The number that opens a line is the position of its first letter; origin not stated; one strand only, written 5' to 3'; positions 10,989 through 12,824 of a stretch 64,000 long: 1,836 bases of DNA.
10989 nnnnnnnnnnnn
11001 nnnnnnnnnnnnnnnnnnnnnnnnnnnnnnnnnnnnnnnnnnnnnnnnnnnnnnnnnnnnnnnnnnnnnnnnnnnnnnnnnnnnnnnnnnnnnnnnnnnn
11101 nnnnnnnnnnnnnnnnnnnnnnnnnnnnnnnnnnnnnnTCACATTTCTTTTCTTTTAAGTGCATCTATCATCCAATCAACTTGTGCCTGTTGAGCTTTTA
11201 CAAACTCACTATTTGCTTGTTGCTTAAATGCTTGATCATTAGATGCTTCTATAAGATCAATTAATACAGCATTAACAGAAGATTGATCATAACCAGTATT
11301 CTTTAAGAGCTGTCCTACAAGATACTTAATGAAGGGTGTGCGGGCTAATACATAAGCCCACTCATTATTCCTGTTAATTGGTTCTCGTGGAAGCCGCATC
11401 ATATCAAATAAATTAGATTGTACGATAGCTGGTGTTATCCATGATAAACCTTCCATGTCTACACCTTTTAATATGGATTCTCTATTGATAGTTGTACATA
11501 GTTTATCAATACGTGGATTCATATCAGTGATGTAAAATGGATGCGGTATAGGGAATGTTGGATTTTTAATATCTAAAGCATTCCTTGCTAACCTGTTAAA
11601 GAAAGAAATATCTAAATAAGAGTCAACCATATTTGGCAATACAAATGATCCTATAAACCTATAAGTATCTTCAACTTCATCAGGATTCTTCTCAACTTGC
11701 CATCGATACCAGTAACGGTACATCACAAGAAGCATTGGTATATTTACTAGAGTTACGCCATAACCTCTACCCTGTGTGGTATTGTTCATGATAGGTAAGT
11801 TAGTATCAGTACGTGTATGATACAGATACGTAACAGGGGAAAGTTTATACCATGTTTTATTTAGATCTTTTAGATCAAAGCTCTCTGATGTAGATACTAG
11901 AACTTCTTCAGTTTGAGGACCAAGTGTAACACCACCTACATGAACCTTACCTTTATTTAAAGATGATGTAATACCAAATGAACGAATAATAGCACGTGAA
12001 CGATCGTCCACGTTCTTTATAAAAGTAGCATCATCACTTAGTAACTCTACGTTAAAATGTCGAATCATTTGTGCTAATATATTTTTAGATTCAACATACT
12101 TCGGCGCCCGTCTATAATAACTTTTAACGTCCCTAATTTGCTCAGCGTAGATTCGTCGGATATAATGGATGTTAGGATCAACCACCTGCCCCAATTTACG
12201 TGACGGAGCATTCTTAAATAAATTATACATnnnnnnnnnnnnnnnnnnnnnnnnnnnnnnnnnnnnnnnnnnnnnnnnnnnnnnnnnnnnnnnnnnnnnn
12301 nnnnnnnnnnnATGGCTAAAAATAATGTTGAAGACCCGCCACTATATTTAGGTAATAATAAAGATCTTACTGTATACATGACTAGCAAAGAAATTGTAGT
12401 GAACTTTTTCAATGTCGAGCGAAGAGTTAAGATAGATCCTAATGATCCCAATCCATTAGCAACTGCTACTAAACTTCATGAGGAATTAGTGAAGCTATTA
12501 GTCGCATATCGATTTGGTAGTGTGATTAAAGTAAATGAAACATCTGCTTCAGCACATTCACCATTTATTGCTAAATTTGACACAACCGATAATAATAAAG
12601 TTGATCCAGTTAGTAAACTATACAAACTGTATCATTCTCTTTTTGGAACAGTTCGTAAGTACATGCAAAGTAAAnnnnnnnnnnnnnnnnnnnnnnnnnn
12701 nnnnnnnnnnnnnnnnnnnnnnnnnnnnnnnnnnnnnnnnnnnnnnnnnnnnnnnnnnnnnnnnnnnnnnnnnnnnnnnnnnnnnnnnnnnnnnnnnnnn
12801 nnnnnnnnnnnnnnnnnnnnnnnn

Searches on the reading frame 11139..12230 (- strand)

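Call 4: search_protein_families(library=pfam, proteins=[window:11139-12230:-], max_evalue=0.1)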
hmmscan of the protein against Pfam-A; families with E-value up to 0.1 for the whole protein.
window:11139-12230:- (363 aa): 0 families

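Call 5: search_protein_families(library=phrogs, proteins=[window:11139-12230:-], max_evalue=0.01)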
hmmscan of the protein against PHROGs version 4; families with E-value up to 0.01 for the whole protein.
window:11139-12230:- (363 aa): 3 families
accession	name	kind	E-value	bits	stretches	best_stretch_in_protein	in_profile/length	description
phrog_3938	-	unknown function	1.6e-143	479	1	1-359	1-358/359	-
phrog_14481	-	head and packaging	1.3e-05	25.2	1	23-178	21-179/369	virion structural protein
phrog_15792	-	unknown function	0.00072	20.8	0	316-356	22-60/117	-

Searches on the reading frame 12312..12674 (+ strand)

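Call 4: search_protein_families(library=pfam, proteins=[window:12312-12674:+], max_evalue=0.1)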
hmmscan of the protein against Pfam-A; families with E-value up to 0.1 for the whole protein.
window:12312-12674:+ (121 aa): 0 families

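Call 5: search_protein_families(library=phrogs, proteins=[window:12312-12674:+], max_evalue=0.01)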
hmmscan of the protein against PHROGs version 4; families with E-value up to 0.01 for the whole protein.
window:12312-12674:+ (121 aa): 1 family
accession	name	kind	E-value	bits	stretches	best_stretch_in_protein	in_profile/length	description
phrog_24470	-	unknown function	5e-83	276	1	1-121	1-121/121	-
